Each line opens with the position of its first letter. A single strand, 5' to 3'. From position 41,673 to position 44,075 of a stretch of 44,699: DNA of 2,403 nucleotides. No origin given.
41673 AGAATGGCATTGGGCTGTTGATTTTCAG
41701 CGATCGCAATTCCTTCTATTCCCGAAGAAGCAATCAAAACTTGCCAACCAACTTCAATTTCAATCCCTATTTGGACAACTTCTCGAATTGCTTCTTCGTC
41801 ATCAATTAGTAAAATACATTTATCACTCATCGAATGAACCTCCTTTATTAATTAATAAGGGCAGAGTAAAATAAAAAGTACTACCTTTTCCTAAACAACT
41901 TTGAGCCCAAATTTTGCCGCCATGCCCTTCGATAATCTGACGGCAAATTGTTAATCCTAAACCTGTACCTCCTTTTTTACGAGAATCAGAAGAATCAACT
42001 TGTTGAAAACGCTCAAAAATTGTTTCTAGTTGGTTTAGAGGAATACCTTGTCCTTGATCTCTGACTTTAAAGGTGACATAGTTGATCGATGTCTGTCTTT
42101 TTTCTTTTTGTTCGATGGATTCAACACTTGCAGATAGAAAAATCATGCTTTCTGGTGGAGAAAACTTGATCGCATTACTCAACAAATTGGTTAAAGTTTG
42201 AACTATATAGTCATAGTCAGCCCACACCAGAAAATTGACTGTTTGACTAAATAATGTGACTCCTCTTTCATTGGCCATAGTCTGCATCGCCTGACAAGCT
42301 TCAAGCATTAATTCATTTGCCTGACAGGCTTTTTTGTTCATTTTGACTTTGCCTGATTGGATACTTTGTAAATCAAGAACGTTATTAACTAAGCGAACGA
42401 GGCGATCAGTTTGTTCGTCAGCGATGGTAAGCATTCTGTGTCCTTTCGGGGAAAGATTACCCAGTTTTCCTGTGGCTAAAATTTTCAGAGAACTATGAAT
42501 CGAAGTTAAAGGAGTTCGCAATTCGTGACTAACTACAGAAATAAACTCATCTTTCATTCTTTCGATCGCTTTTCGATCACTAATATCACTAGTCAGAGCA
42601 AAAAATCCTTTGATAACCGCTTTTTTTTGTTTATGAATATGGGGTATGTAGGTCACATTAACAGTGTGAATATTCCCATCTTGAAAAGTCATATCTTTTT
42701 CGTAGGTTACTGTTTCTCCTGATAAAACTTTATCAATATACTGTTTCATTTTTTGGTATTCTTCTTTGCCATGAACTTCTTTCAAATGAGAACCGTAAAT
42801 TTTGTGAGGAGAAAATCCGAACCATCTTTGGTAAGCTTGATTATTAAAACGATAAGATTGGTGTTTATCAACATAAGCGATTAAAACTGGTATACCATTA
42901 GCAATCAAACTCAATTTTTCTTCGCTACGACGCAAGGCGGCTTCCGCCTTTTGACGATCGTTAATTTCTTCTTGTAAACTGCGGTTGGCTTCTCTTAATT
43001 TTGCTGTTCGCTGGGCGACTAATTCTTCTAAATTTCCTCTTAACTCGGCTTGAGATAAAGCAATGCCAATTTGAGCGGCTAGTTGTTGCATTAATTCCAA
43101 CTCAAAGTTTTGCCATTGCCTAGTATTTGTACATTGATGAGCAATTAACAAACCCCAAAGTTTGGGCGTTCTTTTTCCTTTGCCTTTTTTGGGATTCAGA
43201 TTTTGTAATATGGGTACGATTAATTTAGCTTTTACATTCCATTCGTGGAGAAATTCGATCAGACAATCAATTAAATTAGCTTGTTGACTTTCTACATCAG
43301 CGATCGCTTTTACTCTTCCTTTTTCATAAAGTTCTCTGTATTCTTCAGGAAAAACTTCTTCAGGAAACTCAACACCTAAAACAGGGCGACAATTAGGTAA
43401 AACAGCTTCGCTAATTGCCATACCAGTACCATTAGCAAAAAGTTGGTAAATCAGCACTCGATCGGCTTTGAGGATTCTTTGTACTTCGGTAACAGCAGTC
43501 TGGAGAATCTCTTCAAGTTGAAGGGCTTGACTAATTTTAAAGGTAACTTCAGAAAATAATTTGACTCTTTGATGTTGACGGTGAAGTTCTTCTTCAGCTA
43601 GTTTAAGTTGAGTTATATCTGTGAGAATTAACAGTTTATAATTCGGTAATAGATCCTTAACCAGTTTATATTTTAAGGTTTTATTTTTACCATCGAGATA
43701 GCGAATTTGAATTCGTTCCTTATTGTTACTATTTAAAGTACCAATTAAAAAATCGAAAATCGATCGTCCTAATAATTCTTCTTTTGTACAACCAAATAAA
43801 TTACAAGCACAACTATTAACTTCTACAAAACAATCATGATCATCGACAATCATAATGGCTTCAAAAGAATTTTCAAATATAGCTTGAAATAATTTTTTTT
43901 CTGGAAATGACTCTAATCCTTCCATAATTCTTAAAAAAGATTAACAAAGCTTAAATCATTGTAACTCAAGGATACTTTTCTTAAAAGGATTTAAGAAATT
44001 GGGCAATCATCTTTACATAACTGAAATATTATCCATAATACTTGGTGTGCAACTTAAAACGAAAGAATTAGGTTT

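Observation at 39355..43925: RcaE-RcaF-RcaC-type phosphorelay: CBCR-like kinase, CheY-like receiver, REC-wHTH-HPt-REC regulator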

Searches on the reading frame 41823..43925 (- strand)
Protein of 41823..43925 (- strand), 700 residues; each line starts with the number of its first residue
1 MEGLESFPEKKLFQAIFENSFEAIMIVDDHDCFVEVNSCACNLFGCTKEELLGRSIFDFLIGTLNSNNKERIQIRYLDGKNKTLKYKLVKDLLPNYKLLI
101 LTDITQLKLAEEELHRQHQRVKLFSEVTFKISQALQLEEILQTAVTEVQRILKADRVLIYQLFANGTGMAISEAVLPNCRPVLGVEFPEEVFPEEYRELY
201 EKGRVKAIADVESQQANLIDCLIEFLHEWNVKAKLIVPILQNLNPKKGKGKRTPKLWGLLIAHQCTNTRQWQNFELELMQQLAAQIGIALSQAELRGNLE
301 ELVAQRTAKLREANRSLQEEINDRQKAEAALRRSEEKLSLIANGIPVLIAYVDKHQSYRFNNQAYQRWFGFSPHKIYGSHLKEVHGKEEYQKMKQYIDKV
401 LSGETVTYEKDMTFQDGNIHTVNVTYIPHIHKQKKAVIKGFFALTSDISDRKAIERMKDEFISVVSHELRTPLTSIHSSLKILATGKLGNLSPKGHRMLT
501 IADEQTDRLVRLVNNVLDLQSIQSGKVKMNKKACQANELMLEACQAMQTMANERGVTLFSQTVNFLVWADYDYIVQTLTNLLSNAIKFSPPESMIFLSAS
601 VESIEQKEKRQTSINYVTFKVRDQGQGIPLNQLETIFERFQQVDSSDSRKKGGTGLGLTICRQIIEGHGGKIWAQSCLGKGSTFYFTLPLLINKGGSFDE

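Call 3: search_protein_families(library=pfam, proteins=[window:41823-43925:-], max_evalue=0.01)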
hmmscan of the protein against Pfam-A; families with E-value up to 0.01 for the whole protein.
window:41823-43925:- (700 aa): 11 families
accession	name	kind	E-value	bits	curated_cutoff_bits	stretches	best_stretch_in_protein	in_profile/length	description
PF02518.31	HATPase_c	-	8.3e-29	100.7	26.4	1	570-690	2-109/111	Histidine kinase-, DNA gyrase B-, and HSP90-like ATPase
PF08448.16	PAS_4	-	2.9e-19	69.8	23.1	1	344-452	3-109/110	PAS fold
PF01590.32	GAF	-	7.5e-19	69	22.4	1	137-290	2-133/133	GAF domain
PF00512.31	HisKA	-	1.9e-16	60.3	26.9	1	457-525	1-66/66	His Kinase A (phospho-acceptor) domain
PF00989.32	PAS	-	3.7e-15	56.3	22.6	2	12-82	2-72/113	PAS fold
PF13426.13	PAS_9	-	2.9e-12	47.2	27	1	23-76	3-53/103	PAS domain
PF13188.13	PAS_8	-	1.3e-08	34.9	21.8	1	12-60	2-50/65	PAS domain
PF13596.12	PAS_10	-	2.2e-08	35.1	22.1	1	339-448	2-105/106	PAS domain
PF13492.12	GAF_3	-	5e-05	24.1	27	0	256-291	94-128/129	GAF domain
PF24820.1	Diguanyl_cycl_sensor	-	8e-05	23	28.1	1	21-70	6-55/109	Diguanylate cyclase-like sensor domain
PF08447.18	PAS_3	-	0.00011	22.8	25.6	0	362-435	5-81/89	PAS fold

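Call 4: search_protein_families(library=ncbifam, proteins=[window:41823-43925:-], max_evalue=0.01)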
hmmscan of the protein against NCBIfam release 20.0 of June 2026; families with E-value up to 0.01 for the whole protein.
window:41823-43925:- (700 aa): 81 families (the best 25 are shown)
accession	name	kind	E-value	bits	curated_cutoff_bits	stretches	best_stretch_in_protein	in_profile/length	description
NF046044.1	PnpS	equivalog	1.1e-69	235.3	400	1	302-689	21-390/390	two-component system histidine kinase PnpS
NF033092.0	HK_WalK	equivalog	1e-68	232.4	725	1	309-690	234-594/594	cell wall metabolism sensor histidine kinase WalK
NF047874.1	MASE3_PAS_HK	subfamily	2.3e-68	231.5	560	2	290-690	223-625/655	MASE3 domain-containing sensor histidine kinase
TIGR02966.1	phoR_proteo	equivalog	3.2e-62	210.5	334.2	1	335-687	5-332/333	phosphate regulon sensor histidine kinase PhoR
NF045911.1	TCSHisKinNblS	equivalog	1.2e-52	179.1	1000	1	297-689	234-619/621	two-component system sensor histidine kinase NblS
NF008302.0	PRK11091.1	equivalog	1.5e-47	162.3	838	1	305-690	124-505/779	aerobic respiration two-component sensor histidine kinase ArcB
TIGR02956.1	TMAO_torS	equivalog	8.7e-47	159.8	676.5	1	455-690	461-682/967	TMAO reductase system sensor histidine kinase/response regulator TorS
NF041880.1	EPS_EpsF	equivalog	1.1e-45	156.1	900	1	327-689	135-492/492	response regulator EpsF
NF033093.1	HK_VicK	exception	2.6e-42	145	680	1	353-689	111-434/448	cell wall metabolism sensor histidine kinase VicK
NF006800.0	PRK09303.1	equivalog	2.7e-41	141.8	342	1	441-691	134-378/383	histidine kinase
NF041831.1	NO_HK_NahK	exception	9.9e-41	139.6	1500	2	326-453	311-436/854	hybrid sensor histidine kinase/response regulator NahK/ErcS'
NF041735.1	hist_kin_RppB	equivalog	8.8e-40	136.8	400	1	459-689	217-438/438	two-component system sensor histidine kinase RppB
NF008318.0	PRK11107.1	equivalog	8.8e-39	133.3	890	1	447-694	280-522/920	two-component sensor histidine kinase BarA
NF040691.1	MtrAB_MtrB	equivalog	3.6e-38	131.8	450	1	444-690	257-492/507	MtrAB system histidine kinase MtrB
NF008468.0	PRK11360.1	equivalog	1.1e-37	129.7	646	1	331-691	263-609/616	two-component system sensor histidine kinase AtoS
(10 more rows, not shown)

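Call 6: search_solved_structures(query=window:41823-43925:-, max_evalue=0.001, show_alignments=0)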
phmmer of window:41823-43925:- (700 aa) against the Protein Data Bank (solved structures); distinct sequences matched with E-value up to 0.001: 162 (the best 60 are shown).
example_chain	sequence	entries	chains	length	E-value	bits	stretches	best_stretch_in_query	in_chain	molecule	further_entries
8k9o_A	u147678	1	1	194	7.8e-70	239.3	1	111-301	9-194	histidine kinase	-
7ckv_A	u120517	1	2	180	2.2e-59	204.8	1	134-301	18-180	RcaE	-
8u4x_A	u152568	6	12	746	1.2e-39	139.5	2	446-690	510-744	histidine kinase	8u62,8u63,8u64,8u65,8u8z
4u7n_A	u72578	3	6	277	4.4e-39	137.7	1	430-690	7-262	Histidine protein kinase sensor protein | Histidine kinase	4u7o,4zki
6oap_A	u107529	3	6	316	6.6e-39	137.1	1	93-296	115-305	Dual sensor histidine kinase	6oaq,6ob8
5c93_A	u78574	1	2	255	4.7e-38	134.3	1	447-690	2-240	Histidine kinase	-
4i5s_A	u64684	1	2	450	2.8e-35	125.1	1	430-690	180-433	Putative histidine kinase CovS; VicK-like protein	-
5uht_A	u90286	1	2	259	1e-33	119.9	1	447-689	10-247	Sensor histidine kinase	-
3dge_A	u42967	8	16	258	1e-33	119.9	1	447-689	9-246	Sensor protein | Histidine kinase | Sensor histidine kinase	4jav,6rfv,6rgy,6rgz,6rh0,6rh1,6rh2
2c2a_A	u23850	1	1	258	1e-33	119.9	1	447-689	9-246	SENSOR HISTIDINE KINASE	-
4jas_A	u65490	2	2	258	1.7e-33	119.2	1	447-689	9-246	Histidine kinase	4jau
6azr_A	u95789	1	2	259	5.1e-33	117.6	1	447-689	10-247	Sensor histidine kinase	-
6rh7_A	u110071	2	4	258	2.6e-32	115.3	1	447-689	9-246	Sensor histidine kinase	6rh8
6paj_A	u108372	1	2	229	9.9e-31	110.1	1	454-689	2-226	Sensor protein SrrB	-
7z8n_A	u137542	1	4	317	7.2e-30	107.2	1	446-690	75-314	Histidine kinase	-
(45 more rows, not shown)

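Call 12: find_encoding_contigs(protein=window:41823-43925:-, flank=10000, max_places=6)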
Protein window:41823-43925:- (700 aa): 1 contig read that carries it; 1 place shown.
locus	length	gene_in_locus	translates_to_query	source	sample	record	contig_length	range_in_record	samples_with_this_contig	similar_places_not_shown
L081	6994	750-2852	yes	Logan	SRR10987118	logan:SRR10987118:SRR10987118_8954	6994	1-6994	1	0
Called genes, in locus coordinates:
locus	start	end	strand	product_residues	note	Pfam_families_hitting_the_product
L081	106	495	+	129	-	PF05996:Fe_bilin_red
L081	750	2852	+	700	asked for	PF00989:PAS, PF13188:PAS_8 (weak), PF13426:PAS_9 (weak), PF01590:GAF, PF08448:PAS_4, PF13596:PAS_10 (weak), PF00512:HisKA, PF02518:HATPase_c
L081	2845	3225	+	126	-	PF00072:Response_reg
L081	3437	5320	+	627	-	PF00072:Response_reg, PF00486:Trans_reg_C, PF01627:Hpt, PF00072:Response_reg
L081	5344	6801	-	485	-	PF01276:OKR_DC_1, PF00155:Aminotran_1_2, PF00266:Aminotran_5 (weak), PF01041:DegT_DnrJ_EryC1 (weak), PF01053:Cys_Met_Meta_PP (weak), PF05889:SepSecS (weak), PF03711:OKR_DC_1_C (weak)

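Call 18: find_homologous_proteins(query=window:41823-43925:-, max_evalue=1e-30)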
Query window:41823-43925:- (700 aa): 5294 proteins with E <= 1e-30 among 8000 candidates; the best 120 are listed.
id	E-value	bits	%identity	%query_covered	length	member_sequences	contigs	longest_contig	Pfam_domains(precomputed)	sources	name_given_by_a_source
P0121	0.0e+0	1570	100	100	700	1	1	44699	PF13596.13,PF13426.14,PF13188.14,PF01590.33,PF08448.17,PF02518.32,PF00512.32,PF00989.32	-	-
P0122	0.0e+0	1305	84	100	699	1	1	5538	PF13596.13,PF13426.14,PF01590.33,PF08448.17,PF02518.32,PF00512.32,PF00989.32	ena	-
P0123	0.0e+0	1274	83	99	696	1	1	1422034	PF13426.14,PF13188.14,PF01590.33,PF08448.17,PF02518.32,PF00512.32,PF00989.32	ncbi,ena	-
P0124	0.0e+0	1195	77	100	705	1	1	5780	PF13596.13,PF08447.19,PF13426.14,PF13188.14,PF01590.33,PF08448.17,PF02518.32,PF00512.32,PF00989.32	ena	-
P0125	0.0e+0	1133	74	99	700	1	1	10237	PF13596.13,PF13426.14,PF13188.14,PF01590.33,PF08448.17,PF02518.32,PF00512.32,PF00989.32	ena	-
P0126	0.0e+0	1130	71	99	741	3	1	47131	PF08447.19,PF13426.14,PF13188.14,PF01590.33,PF08448.17,PF02518.32,PF00512.32,PF00989.32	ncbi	-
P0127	0.0e+0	1127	73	99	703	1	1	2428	PF13596.13,PF13426.14,PF13188.14,PF01590.33,PF08448.17,PF02518.32,PF00512.32,PF00989.32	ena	-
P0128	0.0e+0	1119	73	98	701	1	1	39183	PF13596.13,PF13426.14,PF13188.14,PF01590.33,PF08448.17,PF02518.32,PF00512.32,PF00989.32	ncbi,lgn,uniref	ncbi:ATP-binding protein [Dapis sp. BLCC M126]|uniref:ATP-binding protein n=1 Tax=Dapis sp. BLCC M12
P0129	0.0e+0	1111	73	99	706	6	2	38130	PF13596.13,PF13426.14,PF13188.14,PF01590.33,PF08448.17,PF02518.32,PF00512.32,PF00989.32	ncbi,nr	ncbi:MAG: ATP-binding protein [Trichodesmium sp. MO_231.B1]|nr:ATP-binding protein [Trichodesmium sp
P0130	0.0e+0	1109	72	99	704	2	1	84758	PF13426.14,PF13188.14,PF01590.33,PF08448.17,PF02518.32,PF00512.32,PF00989.32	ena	-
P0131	0.0e+0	1107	73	98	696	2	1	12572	PF13596.13,PF13426.14,PF13188.14,PF01590.33,PF08448.17,PF02518.32,PF00512.32,PF00989.32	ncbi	ncbi:MAG: ATP-binding protein [Microcoleaceae cyanobacterium]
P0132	0.0e+0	1099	73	97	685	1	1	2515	PF13596.13,PF13426.14,PF01590.33,PF08448.17,PF02518.32,PF00512.32,PF00989.32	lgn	-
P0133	0.0e+0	1089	69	100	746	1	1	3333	PF13426.14,PF13188.14,PF01590.33,PF08448.17,PF02518.32,PF00512.32,PF00989.32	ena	-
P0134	0.0e+0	1082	71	98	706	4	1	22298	PF13596.13,PF13426.14,PF13188.14,PF01590.33,PF08448.17,PF02518.32,PF00512.32,PF00989.32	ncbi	ncbi:MAG: ATP-binding protein [Prochloraceae cyanobacterium]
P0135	0.0e+0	1080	71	99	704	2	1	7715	PF13596.13,PF13426.14,PF13188.14,PF01590.33,PF08448.17,PF02518.32,PF00512.32,PF00989.32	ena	-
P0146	0.0e+0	1057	70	99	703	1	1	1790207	PF13596.13,PF13426.14,PF13188.14,PF01590.33,PF08448.17,PF02518.32,PF13492.13,PF00512.32,PF00989.32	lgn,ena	-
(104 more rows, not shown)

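Call 19: find_encoding_contigs(protein=P0123, flank=10000, max_places=3)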
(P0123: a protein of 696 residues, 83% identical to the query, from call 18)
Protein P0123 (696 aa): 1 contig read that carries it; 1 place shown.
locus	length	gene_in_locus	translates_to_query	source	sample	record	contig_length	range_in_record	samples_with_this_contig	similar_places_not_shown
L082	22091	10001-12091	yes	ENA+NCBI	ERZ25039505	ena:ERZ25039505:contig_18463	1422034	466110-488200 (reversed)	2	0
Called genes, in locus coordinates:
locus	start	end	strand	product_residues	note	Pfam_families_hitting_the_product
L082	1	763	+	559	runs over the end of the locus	PF00498:FHA, PF24782:WD40_MABP1-WDR62_2nd, PF24814:WD40_Prp19, PF25172:Beta-prop_WDR3_2nd, PF25174:Beta-prop_THOC3, PF25168:Beta-prop_WDR36-Utp21_2nd, PF25171:Beta-prop_WDR36-Utp21_1st, PF23381:Beta-prop_IFT122_1st, +50 more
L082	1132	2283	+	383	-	PF14218:COP23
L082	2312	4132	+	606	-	PF00069:Pkinase, PF01636:APH (faint), PF07714:PK_Tyr_Ser-Thr, PF03109:ABC1 (weak)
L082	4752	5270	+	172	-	PF00502:Phycobilisome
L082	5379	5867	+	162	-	PF00502:Phycobilisome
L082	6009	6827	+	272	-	PF00427:PBS_linker_poly, PF01383:CpcD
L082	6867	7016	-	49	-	-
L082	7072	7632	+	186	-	PF00427:PBS_linker_poly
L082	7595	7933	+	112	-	PF01383:CpcD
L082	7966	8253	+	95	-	PF01383:CpcD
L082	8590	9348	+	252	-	PF05996:Fe_bilin_red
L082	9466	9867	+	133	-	PF14119:DUF4288 (weak)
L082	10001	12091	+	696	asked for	PF00989:PAS (weak), PF13188:PAS_8 (faint), PF13426:PAS_9 (weak), PF01590:GAF, PF08448:PAS_4, PF00512:HisKA, PF02518:HATPase_c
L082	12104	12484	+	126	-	PF00072:Response_reg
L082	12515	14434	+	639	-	PF00072:Response_reg, PF00486:Trans_reg_C, PF01627:Hpt, PF00072:Response_reg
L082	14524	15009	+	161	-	-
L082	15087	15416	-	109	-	PF08869:XisI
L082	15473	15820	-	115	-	PF08814:XisH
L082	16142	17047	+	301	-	-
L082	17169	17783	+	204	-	PF14218:COP23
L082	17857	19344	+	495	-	PF00656:Peptidase_C14, PF10989:DUF2808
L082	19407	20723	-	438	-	PF17820:PDZ_6, PF19238:Radical_SAM_2, PF04459:DUF512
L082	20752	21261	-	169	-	PF09721:Exosortase_EpsH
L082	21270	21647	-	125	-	PF09721:Exosortase_EpsH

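Call 20: find_encoding_contigs(protein=P0122, flank=10000, max_places=3)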
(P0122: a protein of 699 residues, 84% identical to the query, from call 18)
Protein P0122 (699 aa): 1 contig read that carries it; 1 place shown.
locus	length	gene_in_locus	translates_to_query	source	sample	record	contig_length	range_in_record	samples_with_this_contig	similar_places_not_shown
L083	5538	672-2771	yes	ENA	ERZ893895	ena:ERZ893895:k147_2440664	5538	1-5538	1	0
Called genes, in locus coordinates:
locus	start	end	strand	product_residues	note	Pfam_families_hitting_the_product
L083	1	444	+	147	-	?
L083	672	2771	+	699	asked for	PF00989:PAS (weak), PF13426:PAS_9 (weak), PF01590:GAF, PF00989:PAS (weak), PF08448:PAS_4, PF13596:PAS_10 (weak), PF00512:HisKA, PF02518:HATPase_c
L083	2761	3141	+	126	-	PF00072:Response_reg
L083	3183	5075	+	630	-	PF00072:Response_reg, PF00486:Trans_reg_C, PF01627:Hpt, PF00072:Response_reg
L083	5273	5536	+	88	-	?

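Call 48: list_cluster_members(proteins=[P0123, P0018, P0126, P0134, P0130, P0146])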
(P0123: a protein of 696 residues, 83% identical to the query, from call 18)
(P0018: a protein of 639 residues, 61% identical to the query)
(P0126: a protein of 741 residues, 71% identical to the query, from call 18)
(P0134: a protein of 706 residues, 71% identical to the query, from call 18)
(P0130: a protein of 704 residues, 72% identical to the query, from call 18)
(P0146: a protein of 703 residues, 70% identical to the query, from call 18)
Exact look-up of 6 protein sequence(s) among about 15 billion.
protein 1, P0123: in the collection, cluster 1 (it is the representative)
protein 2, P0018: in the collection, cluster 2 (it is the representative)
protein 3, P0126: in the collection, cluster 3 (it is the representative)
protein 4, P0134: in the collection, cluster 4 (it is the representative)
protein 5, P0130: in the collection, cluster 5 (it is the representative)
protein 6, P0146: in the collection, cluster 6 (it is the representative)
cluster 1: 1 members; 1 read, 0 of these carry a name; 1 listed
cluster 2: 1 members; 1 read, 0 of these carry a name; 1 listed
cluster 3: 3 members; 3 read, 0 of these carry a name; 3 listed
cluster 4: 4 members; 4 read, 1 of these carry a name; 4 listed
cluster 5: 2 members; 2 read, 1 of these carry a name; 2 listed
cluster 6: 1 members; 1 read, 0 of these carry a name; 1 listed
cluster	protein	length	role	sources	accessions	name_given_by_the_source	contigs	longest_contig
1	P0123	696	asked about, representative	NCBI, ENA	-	-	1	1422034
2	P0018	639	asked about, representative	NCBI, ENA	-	-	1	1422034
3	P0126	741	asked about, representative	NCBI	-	-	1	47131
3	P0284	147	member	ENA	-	-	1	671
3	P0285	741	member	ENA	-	-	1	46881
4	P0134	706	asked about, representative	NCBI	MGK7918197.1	MAG: ATP-binding protein [Prochloraceae cyanobacterium]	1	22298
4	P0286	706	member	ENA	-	-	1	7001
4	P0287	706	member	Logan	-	-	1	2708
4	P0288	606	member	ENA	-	-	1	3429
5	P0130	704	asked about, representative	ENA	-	-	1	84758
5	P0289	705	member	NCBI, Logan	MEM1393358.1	MAG: ATP-binding protein [Cyanobacteria bacterium P01_H01_bin.150]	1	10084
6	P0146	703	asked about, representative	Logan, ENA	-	-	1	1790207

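Call 56: search_protein_families(library=ncbifam, proteins=[L082:4752-5270:+, L082:5379-5867:+, L082:6009-6827:+, L082:8590-9348:+], max_evalue=1e-10)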
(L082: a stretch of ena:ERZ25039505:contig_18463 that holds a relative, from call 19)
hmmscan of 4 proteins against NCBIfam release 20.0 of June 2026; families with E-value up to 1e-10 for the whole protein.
L082:4752-5270:+ (172 aa): 6 families
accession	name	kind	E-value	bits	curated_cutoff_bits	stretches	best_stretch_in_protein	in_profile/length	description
TIGR01339.1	phycocy_beta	equivalog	4.3e-101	336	279.3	1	2-171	1-170/171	C-phycocyanin subunit beta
NF058508.1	phy_ery_CpeB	equivalog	2.7e-62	209.8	275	1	1-171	1-180/181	phycoerythrin subunit beta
TIGR01337.1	apcB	equivalog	2e-41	141.7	228.15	1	3-149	2-148/167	allophycocyanin subunit beta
NF058521.1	allophyco_ApcA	equivalog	4.3e-35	121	270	1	6-147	5-146/161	allophycocyanin subunit alpha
NF058506.1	phy_ery_CpeA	equivalog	5.6e-18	65.8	225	1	3-139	3-139/164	C-phycoerythrin subunit alpha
TIGR01338.1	phycocy_alpha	equivalog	1e-12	48.4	269.45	1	5-119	4-120/161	C-phycocyanin subunit alpha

L082:5379-5867:+ (162 aa): 4 families
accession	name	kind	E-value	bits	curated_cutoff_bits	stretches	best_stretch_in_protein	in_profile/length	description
TIGR01338.1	phycocy_alpha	equivalog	1.5e-89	298.1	269.45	1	2-162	1-161/161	C-phycocyanin subunit alpha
NF058506.1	phy_ery_CpeA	equivalog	2e-42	145.3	225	1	1-162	1-164/164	C-phycoerythrin subunit alpha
NF058521.1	allophyco_ApcA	equivalog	4e-20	72.3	270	1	7-161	6-160/161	allophycocyanin subunit alpha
TIGR01337.1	apcB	equivalog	1.5e-13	51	228.15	1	5-134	4-131/167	allophycocyanin subunit beta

L082:6009-6827:+ (272 aa): 4 families
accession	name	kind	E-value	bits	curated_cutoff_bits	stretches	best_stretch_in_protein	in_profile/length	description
NF058512.1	Rod_Core_CpcG2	exception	4.7e-31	108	420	1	30-163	40-173/247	phycobilisome rod-core linker protein CpcG2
NF058511.1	Rod_Core_CpcG1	exception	2.1e-26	92.8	430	1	19-178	27-187/279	phycobilisome rod-core linker protein CpcG1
NF058514.1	Rod_Core_CpcG3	exception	3.7e-26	92.3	425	1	12-158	22-171/242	phycobilisome rod-core linker protein CpcG3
NF058513.1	Rod_Core_CpcG4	exception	6e-26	91.4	440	1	31-161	43-173/250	phycobilisome rod-core linker protein CpcG4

L082:8590-9348:+ (252 aa): 4 families
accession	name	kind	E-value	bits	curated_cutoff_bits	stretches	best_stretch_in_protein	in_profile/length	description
NF002760.0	PRK02816.1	equivalog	2.6e-98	328.3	206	1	5-246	4-242/243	phycocyanobilin:ferredoxin oxidoreductase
NF009720.0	PRK13247.1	equivalog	4.3e-23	82.3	263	1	22-244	7-230/240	15,16-dihydrobiliverdin:ferredoxin oxidoreductase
NF009723.0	PRK13250.1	equivalog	5.1e-19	68.7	327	1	29-247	16-242/248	phycoerythrobilin:ferredoxin oxidoreductase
NF009722.0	PRK13249.1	equivalog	7.1e-14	52.1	283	1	30-244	31-256/257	phycoerythrobilin:ferredoxin oxidoreductase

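Call 75: find_encoding_contigs(protein=P0125, flank=10000, max_places=2)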
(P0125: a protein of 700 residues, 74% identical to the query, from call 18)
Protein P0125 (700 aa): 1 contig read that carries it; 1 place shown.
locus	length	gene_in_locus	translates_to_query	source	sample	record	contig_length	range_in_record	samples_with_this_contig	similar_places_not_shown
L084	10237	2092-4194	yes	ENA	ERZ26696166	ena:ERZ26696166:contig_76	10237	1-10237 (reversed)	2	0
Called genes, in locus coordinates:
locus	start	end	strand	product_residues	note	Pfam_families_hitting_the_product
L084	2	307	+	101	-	?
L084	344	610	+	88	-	PF01383:CpcD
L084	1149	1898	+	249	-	PF05996:Fe_bilin_red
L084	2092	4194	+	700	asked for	PF00989:PAS, PF13188:PAS_8 (faint), PF13596:PAS_10 (faint), PF13426:PAS_9 (weak), PF01590:GAF, PF08448:PAS_4, PF00512:HisKA, PF02518:HATPase_c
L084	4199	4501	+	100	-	PF00072:Response_reg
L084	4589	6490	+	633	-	PF00072:Response_reg, PF00486:Trans_reg_C, PF01627:Hpt, PF00072:Response_reg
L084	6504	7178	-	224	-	PF00072:Response_reg (weak)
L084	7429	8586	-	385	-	PF05226:CHASE2 (weak)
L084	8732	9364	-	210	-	-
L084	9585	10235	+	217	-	?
